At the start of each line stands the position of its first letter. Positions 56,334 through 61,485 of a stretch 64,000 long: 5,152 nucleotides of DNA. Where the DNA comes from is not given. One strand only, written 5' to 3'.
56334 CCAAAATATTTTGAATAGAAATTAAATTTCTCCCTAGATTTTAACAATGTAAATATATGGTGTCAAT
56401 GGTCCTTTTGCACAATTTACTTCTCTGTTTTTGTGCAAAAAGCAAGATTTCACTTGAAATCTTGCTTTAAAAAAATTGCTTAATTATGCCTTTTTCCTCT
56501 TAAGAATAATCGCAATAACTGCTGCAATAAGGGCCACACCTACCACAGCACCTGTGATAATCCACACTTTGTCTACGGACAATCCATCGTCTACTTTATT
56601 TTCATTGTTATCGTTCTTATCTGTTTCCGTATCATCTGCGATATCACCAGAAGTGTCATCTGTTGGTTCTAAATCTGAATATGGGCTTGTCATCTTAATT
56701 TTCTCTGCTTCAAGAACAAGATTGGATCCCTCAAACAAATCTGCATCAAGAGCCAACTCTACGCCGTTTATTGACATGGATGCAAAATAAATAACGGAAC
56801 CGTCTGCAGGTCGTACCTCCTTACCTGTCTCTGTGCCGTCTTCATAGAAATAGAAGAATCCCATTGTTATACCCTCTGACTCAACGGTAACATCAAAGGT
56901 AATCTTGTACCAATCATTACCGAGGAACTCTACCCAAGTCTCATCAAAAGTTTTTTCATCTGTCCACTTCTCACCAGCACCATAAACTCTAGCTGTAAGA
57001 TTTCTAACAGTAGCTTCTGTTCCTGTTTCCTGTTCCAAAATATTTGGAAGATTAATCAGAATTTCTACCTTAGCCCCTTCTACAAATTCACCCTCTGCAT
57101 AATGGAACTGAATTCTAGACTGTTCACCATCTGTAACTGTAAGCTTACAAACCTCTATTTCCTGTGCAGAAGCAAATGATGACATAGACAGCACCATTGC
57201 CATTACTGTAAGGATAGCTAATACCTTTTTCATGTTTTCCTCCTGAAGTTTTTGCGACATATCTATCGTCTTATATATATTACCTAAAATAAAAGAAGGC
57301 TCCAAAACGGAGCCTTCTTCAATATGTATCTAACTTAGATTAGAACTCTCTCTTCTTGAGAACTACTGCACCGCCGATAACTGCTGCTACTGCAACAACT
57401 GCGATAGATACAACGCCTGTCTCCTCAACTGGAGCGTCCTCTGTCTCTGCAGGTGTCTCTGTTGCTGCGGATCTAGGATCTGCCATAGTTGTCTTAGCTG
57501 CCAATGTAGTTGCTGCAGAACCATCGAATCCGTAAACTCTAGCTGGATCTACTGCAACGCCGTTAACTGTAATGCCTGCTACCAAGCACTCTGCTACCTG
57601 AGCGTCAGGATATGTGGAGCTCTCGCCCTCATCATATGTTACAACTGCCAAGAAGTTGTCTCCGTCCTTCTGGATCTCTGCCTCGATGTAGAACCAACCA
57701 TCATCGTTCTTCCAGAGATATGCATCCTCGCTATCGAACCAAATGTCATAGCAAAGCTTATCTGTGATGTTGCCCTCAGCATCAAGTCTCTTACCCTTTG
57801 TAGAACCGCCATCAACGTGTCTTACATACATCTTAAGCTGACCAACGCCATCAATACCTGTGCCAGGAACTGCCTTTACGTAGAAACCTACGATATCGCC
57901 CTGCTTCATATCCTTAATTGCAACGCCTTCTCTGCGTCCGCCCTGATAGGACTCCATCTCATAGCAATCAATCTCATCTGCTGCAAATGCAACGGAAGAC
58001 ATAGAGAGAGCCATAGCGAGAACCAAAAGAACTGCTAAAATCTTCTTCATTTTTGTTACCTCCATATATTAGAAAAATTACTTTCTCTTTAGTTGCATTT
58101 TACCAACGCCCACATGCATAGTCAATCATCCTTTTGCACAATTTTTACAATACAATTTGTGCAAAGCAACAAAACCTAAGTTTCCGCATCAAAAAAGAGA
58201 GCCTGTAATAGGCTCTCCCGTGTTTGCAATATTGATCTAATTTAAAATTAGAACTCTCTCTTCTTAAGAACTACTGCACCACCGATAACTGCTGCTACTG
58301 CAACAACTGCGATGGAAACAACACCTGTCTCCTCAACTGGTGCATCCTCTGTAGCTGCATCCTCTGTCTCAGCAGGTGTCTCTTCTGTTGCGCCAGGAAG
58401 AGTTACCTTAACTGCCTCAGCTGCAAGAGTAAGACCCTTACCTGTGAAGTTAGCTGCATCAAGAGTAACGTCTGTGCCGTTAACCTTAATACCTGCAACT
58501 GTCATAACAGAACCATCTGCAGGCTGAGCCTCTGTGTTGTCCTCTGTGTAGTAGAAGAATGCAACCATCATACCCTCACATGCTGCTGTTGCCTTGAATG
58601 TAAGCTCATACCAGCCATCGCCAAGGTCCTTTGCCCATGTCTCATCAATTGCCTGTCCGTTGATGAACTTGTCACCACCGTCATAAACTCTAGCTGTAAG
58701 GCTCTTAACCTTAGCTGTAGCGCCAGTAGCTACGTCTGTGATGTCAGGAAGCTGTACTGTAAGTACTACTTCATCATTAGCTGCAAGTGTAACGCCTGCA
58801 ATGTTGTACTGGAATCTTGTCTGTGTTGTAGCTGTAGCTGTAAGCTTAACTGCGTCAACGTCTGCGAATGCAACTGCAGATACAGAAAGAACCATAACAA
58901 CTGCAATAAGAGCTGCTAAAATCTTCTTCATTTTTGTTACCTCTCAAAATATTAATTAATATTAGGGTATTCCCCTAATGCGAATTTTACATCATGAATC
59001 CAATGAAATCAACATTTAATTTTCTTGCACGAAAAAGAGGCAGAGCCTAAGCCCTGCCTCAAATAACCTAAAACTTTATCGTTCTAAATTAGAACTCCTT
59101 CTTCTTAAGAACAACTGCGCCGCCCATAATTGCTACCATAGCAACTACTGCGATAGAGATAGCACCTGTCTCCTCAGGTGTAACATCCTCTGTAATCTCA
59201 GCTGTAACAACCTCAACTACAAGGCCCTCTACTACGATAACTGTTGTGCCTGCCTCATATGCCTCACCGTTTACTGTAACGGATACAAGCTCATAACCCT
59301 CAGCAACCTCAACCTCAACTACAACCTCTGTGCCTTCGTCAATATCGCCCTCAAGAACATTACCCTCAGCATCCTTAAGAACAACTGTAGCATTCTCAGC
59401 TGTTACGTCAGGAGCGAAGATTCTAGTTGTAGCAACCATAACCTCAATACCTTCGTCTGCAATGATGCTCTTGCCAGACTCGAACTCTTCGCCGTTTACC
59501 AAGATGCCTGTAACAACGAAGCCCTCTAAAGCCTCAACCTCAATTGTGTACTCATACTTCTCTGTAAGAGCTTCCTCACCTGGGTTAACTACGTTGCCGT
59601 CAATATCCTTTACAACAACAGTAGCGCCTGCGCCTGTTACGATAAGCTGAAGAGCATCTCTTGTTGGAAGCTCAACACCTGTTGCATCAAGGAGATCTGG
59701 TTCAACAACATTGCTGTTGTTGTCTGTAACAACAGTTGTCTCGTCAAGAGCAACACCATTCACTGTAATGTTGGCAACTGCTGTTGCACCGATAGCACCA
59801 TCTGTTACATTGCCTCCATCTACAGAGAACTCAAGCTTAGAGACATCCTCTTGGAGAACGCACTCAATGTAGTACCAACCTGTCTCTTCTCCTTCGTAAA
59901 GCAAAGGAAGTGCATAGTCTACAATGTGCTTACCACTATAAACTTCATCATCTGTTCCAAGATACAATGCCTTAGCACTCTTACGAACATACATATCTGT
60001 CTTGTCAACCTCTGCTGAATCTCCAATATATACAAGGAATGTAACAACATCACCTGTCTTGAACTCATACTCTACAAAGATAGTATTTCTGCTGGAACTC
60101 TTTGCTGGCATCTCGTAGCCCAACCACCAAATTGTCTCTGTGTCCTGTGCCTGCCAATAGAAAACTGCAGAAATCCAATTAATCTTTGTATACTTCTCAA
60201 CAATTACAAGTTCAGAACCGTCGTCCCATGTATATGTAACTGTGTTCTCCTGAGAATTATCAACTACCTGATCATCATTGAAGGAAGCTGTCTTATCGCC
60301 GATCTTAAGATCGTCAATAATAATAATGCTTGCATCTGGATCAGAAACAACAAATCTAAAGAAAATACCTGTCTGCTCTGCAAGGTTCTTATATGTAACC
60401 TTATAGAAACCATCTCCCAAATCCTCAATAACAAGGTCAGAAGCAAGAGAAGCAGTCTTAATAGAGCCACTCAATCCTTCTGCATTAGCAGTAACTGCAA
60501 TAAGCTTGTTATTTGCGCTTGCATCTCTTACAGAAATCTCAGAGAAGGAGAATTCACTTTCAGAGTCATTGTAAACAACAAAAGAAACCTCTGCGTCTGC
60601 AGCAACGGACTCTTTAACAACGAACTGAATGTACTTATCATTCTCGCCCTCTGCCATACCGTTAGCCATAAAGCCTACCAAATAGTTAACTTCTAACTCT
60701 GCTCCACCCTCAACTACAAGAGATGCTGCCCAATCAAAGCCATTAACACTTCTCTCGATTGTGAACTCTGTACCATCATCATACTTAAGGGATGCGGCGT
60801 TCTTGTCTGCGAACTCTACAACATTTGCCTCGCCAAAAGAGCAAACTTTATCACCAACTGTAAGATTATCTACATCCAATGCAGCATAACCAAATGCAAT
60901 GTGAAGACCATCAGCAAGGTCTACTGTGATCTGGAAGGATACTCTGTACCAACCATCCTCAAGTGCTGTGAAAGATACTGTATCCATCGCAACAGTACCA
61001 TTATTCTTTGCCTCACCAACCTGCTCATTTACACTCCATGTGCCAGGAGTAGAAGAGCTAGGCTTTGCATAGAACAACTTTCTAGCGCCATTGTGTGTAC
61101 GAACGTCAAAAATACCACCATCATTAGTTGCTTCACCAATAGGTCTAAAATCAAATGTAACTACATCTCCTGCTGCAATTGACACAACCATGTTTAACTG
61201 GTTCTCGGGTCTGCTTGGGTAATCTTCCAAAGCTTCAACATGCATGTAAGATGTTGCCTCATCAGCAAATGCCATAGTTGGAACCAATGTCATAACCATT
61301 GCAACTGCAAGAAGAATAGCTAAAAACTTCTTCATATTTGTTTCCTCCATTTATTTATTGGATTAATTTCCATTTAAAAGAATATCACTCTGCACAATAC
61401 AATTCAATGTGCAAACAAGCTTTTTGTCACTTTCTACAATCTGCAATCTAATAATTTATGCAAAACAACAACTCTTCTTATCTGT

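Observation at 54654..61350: Tandem family of six paralogous cell-surface proteins with two non-canonical C-terminal anchor modules and concerted evolution of their 3' ends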

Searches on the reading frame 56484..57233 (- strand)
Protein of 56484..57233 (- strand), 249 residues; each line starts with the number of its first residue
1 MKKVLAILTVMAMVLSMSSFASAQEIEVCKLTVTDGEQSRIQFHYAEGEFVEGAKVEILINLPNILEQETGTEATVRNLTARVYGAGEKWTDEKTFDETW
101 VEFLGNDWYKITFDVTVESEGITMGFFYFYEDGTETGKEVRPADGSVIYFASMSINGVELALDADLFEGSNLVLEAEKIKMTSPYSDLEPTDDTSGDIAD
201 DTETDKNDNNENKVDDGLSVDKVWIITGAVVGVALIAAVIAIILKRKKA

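Call 3: search_protein_families(library=ncbifam, proteins=[window:56484-57233:-], max_evalue=10)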
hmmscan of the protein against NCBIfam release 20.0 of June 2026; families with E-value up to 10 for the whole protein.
window:56484-57233:- (249 aa): 4 families
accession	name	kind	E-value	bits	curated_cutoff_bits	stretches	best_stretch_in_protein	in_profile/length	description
NF040942.2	hypo_ExtJ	equivalog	9e-06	26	52.5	1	1-60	1-60/77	selenite/tellurite reduction operon protein ExtJ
NF033939.0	DESULF_POR1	subfamily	0.0072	15.1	250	1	1-28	1-28/454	outer membrane homotrimeric porin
NF041738.1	GG_III-CTERM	domain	0.27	11.2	22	1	224-248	1-25/28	GGIII-like transmembrane region-containing protein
NF053838.1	hit_Bd0108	equivalog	1.9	9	40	1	1-25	1-25/94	predatory lifecycle switch protein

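Call 4: search_protein_families(library=pfam, proteins=[window:56484-57233:-], max_evalue=10)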
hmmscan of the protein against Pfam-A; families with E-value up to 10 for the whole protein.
window:56484-57233:- (249 aa): 5 families
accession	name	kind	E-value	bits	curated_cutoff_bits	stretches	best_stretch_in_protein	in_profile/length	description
PF15016.13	C5orf34_C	-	0.025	14.8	27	1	13-44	33-64/82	C5orf34 C-terminal domain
PF21314.2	TM_ErbB1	-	0.048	13.9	27.1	1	226-248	5-27/36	Epidermal growth factor receptor transmembrane-juxtamembrane segment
PF05808.16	Podoplanin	-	0.051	14.3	30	1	193-246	73-129/135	Podoplanin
PF04478.17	Mid2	-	0.078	13.2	23.2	1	203-241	26-65/150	Mid2 like cell wall stress sensor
PF07790.16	Pilin_N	-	0.62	11.4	25.2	1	7-62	20-75/78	Archaeal Type IV pilin, N-terminal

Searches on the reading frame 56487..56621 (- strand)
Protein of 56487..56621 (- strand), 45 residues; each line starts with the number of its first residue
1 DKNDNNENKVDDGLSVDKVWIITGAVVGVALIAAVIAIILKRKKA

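Call 5: search_protein_families(library=ncbifam, proteins=[window:56487-56621:-], max_evalue=10)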
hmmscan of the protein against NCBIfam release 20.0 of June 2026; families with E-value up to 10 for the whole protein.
seq(45 aa): 6 families
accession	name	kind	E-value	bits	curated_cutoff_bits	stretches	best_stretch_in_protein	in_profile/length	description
NF005621.0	PRK07375.1-6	equivalog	0.0071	16.2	126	1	16-41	75-100/120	putative monovalent cation/H+ antiporter subunit C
NF041738.1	GG_III-CTERM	domain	0.017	15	22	1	20-44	1-25/28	GGIII-like transmembrane region-containing protein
NF005624.0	PRK07375.2-3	equivalog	0.022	14.9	95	1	16-44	71-99/105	cation:proton antiporter subunit C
TIGR01167.1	LPXTG_anchor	domain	0.098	13.4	15.9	1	24-44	13-33/34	LPXTG cell wall anchor domain-containing protein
NF033846.1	Rumino_NPXTG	domain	0.72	10.2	23.5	1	24-44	10-30/30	NPXTG-anchored protein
NF033507.3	Loki-CTERM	subfamily_domain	8.2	6.9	19.9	0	30-44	10-24/27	Loki-CTERM sorting domain-containing protein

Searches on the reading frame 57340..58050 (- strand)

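Call 3: search_protein_families(library=ncbifam, proteins=[window:57340-58050:-], max_evalue=10)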
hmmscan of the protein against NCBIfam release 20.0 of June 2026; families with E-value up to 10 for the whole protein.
window:57340-58050:- (236 aa): 8 families
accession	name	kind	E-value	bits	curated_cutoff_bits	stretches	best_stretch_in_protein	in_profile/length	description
NF040942.2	hypo_ExtJ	equivalog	0.00019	21.7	52.5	1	1-29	1-28/77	selenite/tellurite reduction operon protein ExtJ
NF033636.1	acid_shock_Asr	equivalog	0.00022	22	50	1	1-26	1-24/119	acid resistance repetitive basic protein Asr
NF053514.2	JUQZ_fam_ocin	equivalog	0.021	15.1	40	1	1-52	1-51/107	BLB8/JUQZ-1 family protein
NF033939.0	DESULF_POR1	subfamily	0.057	12.1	250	2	1-25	1-25/454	outer membrane homotrimeric porin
TIGR02953.1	penta_MxKDx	subfamily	0.091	12.7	41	1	2-47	1-47/78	pentapeptide MXKDX repeat protein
NF047391.1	SA0570_fam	equivalog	0.12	12.3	125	1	1-51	1-50/167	SA0570 family protein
NF007769.1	PRK10455.1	equivalog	0.13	12.6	174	1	1-26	1-26/160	ATP-independent periplasmic protein-refolding chaperone Spy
NF053838.1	hit_Bd0108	equivalog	1.8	9.1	40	1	1-25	1-25/94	predatory lifecycle switch protein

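Call 4: search_protein_families(library=pfam, proteins=[window:57340-58050:-], max_evalue=10)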
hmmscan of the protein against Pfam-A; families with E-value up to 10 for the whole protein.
window:57340-58050:- (236 aa): 0 families

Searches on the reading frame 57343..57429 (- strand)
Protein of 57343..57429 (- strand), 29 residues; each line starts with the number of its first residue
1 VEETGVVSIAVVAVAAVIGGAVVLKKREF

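Call 66: search_protein_families(library=ncbifam, proteins=[window:57343-57429:-], max_evalue=10)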
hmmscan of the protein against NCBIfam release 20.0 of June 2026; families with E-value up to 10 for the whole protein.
seq(29 aa): 3 families
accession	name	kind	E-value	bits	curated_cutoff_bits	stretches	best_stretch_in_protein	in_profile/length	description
NF033846.1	Rumino_NPXTG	domain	0.0012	19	23.5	1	4-28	4-30/30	NPXTG-anchored protein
TIGR01167.1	LPXTG_anchor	domain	0.14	12.9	15.9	1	4-27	8-31/34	LPXTG cell wall anchor domain-containing protein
NF038356.1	actino_DLW39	hypoth_equivalog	2.4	8.1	24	1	12-27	5-20/38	DLW-39 family protein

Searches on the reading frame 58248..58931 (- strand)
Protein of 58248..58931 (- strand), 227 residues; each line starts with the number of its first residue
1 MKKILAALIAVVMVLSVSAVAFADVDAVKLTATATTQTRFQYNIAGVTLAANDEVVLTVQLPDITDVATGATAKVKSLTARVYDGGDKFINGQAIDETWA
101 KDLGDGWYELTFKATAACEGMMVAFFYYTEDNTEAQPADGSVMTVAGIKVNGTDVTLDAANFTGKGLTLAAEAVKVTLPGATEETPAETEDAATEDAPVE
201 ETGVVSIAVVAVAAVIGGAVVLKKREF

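Call 3: search_protein_families(library=ncbifam, proteins=[window:58248-58931:-], max_evalue=10)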
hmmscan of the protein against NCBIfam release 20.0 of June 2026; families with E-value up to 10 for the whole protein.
window:58248-58931:- (227 aa): 5 families
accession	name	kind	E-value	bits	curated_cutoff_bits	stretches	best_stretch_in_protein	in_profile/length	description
NF058548.1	BT_4411_fam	equivalog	0.0043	16.5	220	1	1-131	1-124/223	BT4411 family hyaluronic acid-binding protein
NF047437.1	VC2662_fam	equivalog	0.11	11.9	140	1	1-135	1-137/187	VC2662 family protein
NF047686.1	IsaB_fam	equivalog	0.13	12.3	45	1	2-49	2-44/156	immunodominant staphylococcal antigen IsaB family protein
NF048003.1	GTA_spike_fiber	domain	0.32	11.5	36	1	24-148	39-159/182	phage head spike fiber domain-containing protein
NF053838.1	hit_Bd0108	equivalog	4.1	8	40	1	1-27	1-25/94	predatory lifecycle switch protein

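Call 4: search_protein_families(library=pfam, proteins=[window:58248-58931:-], max_evalue=10)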
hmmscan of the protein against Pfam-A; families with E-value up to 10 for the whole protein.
window:58248-58931:- (227 aa): 1 family
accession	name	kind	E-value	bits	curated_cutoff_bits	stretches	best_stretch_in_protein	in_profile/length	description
PF11286.13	DUF3087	-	0.017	15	23.4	1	7-55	18-64/165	Protein of unknown function (DUF3087)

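Call 29: find_homologous_proteins(query=window:58248-58931:-, max_evalue=0.01)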
Query window:58248-58931:- (227 aa): 27 proteins with E <= 0.01 among 6120 candidates.
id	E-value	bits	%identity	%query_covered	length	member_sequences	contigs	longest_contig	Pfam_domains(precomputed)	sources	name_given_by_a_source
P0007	7.4e-134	462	100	100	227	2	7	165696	-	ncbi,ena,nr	ncbi:MAG: hypothetical protein IKV30_00470 [Clostridia bacterium]|nr:hypothetical protein [Clostridi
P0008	1.7e-69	252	60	100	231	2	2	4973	-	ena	-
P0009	3.7e-59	218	53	100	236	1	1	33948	-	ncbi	-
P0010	4.5e-54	202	46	80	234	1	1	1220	-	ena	-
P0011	1.4e-27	115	42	100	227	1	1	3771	-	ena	-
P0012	8.3e-24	103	43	100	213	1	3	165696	-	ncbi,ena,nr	ncbi:MAG: hypothetical protein IKV30_00455 [Clostridia bacterium]|nr:hypothetical protein [Clostridi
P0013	2.9e-23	101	41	100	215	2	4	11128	-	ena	-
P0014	4.8e-21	94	36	100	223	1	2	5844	-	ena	-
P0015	9.6e-20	90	39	100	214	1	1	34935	-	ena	-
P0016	3.7e-18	84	32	100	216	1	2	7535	-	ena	-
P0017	1.5e-16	79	62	37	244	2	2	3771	-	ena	-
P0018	3.9e-16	78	36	100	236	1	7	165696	-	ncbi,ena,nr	ncbi:MAG: acid shock protein [Clostridia bacterium]|nr:acid shock protein [Clostridia bacterium]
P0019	5.6e-16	77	32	100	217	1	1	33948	-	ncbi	-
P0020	1.5e-15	76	38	100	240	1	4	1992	-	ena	-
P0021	1.7e-15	76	39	100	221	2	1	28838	-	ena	-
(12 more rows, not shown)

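Call 47: predict_structure(alignment_id=A2)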
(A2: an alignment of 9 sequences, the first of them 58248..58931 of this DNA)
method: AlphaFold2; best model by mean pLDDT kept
length: 227 residues; sequences in the alignment: 9
mean_pLDDT: 77.6   pTM: 0.67
mean pLDDT of the five models: 77.6, 76.9, 76.4, 74.3, 72.9
residues with pLDDT >= 90: 138; 70-90: 19; 50-70: 11; < 50: 59
segments of 3 or more residues with pLDDT < 50: 15-21, 182-227
pLDDT, mean of each block of 10 residues (from residue 1): 52 48 84 91 95 97 94 96 89 92 93 95 96 94 96 94 92 90 42 37 34 37 36
secondary structure, 60 per line:
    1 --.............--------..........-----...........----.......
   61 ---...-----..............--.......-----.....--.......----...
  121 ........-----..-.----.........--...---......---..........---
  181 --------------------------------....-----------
elements in order: H3-15 E24-33 E39-49 E54-60 E64-66 E72-82 E88-94 E100-104 E107-113 E118-128 E142-150 E153-155 E162-164 E168-177 H213-216

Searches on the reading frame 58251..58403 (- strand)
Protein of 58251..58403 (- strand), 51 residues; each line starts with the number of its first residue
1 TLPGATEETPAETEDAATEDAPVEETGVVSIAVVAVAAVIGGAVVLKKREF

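Call 15: find_homologous_proteins(query=window:58251-58403:-, max_evalue=10)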
Query seq(51 aa): no candidate shares three 5-residue words with the query. No homologue found.

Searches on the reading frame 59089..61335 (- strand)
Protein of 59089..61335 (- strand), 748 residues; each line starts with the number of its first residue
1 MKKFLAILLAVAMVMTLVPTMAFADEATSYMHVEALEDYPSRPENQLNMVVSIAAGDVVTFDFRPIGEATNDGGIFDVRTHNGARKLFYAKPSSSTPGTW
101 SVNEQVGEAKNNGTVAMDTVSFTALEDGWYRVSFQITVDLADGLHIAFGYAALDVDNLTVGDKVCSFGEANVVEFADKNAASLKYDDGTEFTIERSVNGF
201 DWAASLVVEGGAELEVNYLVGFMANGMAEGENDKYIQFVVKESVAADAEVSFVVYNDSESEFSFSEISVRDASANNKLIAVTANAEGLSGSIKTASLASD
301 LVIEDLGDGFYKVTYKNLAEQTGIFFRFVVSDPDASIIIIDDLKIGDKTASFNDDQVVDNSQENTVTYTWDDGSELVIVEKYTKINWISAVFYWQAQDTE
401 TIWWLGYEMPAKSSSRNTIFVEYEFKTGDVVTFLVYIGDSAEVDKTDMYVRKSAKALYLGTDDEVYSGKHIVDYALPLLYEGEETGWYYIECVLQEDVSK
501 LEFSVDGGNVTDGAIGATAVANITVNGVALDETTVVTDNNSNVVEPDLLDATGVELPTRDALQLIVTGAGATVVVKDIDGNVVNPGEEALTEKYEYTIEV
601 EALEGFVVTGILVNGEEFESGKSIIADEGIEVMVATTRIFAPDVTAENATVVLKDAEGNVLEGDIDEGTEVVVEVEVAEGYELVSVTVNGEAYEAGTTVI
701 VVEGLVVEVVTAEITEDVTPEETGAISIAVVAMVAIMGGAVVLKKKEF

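Call 3: search_protein_families(library=ncbifam, proteins=[window:59089-61335:-], max_evalue=10)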
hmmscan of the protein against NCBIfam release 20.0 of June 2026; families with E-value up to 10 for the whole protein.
window:59089-61335:- (748 aa): 3 families
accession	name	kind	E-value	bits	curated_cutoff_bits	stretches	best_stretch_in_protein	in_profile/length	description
NF048003.1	GTA_spike_fiber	domain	0.00021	21.9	36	2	111-151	102-145/182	phage head spike fiber domain-containing protein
TIGR04429.1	Phr_nterm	subfamily_domain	0.77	10.4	25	1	1-21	1-21/28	Phr family secreted Rap phosphatase inhibitor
NF009625.0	PRK13145.1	equivalog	2.1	7.8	369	1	641-694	51-102/235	L-ribulose-5-phosphate 4-epimerase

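Call 4: search_protein_families(library=pfam, proteins=[window:59089-61335:-], max_evalue=10)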
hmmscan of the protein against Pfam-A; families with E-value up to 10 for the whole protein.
window:59089-61335:- (748 aa): 3 families
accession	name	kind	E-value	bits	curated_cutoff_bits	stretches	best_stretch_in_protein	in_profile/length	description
PF09103.16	BRCA-2_OB1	-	0.16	12.3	25.6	1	119-142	42-65/123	BRCA2, oligonucleotide/oligosaccharide-binding, domain 1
PF17802.7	SpaA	-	0.87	10.2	23.1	1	650-689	34-73/91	Prealbumin-like fold domain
PF18200.7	Big_11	-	6.5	7.2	25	1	671-712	8-48/87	Bacterial Ig-like domain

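Call 12: find_homologous_proteins(query=window:59089-61335:-, max_evalue=0.001)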
Query window:59089-61335:- (748 aa): 6 proteins with E <= 0.001 among 8000 candidates.
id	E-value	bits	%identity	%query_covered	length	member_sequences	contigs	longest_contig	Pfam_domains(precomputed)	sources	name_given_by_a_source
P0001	0.0e+0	1612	100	100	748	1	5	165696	-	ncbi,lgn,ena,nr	ncbi:MAG: hypothetical protein IKV30_00475 [Clostridia bacterium]|nr:hypothetical protein [Clostridi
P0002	0.0e+0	1396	73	100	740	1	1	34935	-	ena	-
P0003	1.2e-201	690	38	85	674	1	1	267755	-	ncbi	-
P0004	2.2e-174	600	39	85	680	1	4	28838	-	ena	-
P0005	5.7e-150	519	70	46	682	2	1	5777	-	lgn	-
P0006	4.9e-95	338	60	24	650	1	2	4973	-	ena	-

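Call 16: find_encoding_contigs(protein=P0003, flank=10000, max_places=3)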
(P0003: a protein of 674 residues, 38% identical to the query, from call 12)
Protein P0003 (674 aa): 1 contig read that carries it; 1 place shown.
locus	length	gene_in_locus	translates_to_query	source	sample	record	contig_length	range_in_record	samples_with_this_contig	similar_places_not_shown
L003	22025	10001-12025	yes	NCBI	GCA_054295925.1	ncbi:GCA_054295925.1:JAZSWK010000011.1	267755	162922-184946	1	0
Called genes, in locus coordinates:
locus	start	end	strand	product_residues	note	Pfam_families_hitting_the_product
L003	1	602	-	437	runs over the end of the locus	PF00999:Na_H_Exchanger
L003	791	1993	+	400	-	PF13354:Beta-lactamase2, PF00768:Peptidase_S11, PF07943:PBP5_C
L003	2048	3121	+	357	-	PF05343:Peptidase_M42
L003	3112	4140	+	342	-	PF27529:AMPT (faint), PF05343:Peptidase_M42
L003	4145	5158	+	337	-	PF05343:Peptidase_M42, PF01546:Peptidase_M20, PF04389:Peptidase_M28 (weak)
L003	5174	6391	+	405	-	PF01168:Ala_racemase_N, PF00842:Ala_racemase_C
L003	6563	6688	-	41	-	-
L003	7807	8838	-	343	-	PF00728:Glyco_hydro_20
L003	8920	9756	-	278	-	PF14808:TMEM164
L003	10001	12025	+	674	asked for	-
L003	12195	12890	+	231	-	-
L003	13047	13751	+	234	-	-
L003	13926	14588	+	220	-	-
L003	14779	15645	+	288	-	-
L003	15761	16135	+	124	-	-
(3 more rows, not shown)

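Call 17: find_encoding_contigs(protein=P0002, flank=10000, max_places=3)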
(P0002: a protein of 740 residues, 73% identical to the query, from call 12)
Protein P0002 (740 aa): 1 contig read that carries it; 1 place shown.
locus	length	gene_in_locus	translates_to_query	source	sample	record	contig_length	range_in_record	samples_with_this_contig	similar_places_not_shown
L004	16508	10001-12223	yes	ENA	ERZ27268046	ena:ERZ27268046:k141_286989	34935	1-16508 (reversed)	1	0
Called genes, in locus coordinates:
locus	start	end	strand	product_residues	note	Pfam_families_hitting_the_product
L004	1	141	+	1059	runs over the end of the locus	PF25596:CPSase_L_D1, PF02786:CPSase_L_D2, PF07478:Dala_Dala_lig_C (weak), PF02787:CPSase_L_D3, PF25596:CPSase_L_D1, PF02786:CPSase_L_D2, PF07478:Dala_Dala_lig_C, PF02142:MGS, +6 more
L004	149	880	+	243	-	PF00175:NAD_binding_1, PF10418:DHODB_Fe-S_bind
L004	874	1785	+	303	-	PF01180:DHO_dh, PF01207:Dus, PF03060:NMO (weak)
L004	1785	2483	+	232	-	PF00215:OMPdecase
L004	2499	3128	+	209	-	PF00156:Pribosyltran, PF14681:UPRTase (weak)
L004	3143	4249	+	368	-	PF02729:OTCace_N, PF00185:OTCace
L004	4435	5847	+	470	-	PF00860:Xan_ur_permease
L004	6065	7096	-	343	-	PF00728:Glyco_hydro_20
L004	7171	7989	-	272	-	PF14808:TMEM164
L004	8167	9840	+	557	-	PF00664:ABC_membrane, PF02463:SMC_N (weak), PF00005:ABC_tran, PF13304:AAA_21 (faint)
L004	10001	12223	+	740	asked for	-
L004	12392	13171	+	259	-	-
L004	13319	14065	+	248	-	-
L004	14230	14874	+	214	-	-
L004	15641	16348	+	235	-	-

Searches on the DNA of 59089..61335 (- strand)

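Call 84: search_rna_families(source=L004, start=14700, end=15800, threshold=evalue, max_evalue=0.01)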
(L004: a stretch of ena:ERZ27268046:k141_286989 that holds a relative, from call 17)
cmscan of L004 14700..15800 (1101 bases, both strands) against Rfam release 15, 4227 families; matches with E-value up to 0.01: 3.
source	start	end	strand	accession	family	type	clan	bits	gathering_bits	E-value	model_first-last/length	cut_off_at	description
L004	15014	15184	+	RF02001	group-II-D1D4-3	Intron;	CL00102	90.9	32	9.1e-19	1-170/170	no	Group II catalytic intron D1-D4-3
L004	15431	15495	+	RF00029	Intron_gpII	Intron;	-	42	40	1.2e-06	1-77/77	no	Group II catalytic intron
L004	15200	15284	+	RF01998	group-II-D1D4-1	Intron;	CL00102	30.9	35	0.0017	1-84/84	no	Group II catalytic intron D1-D4-1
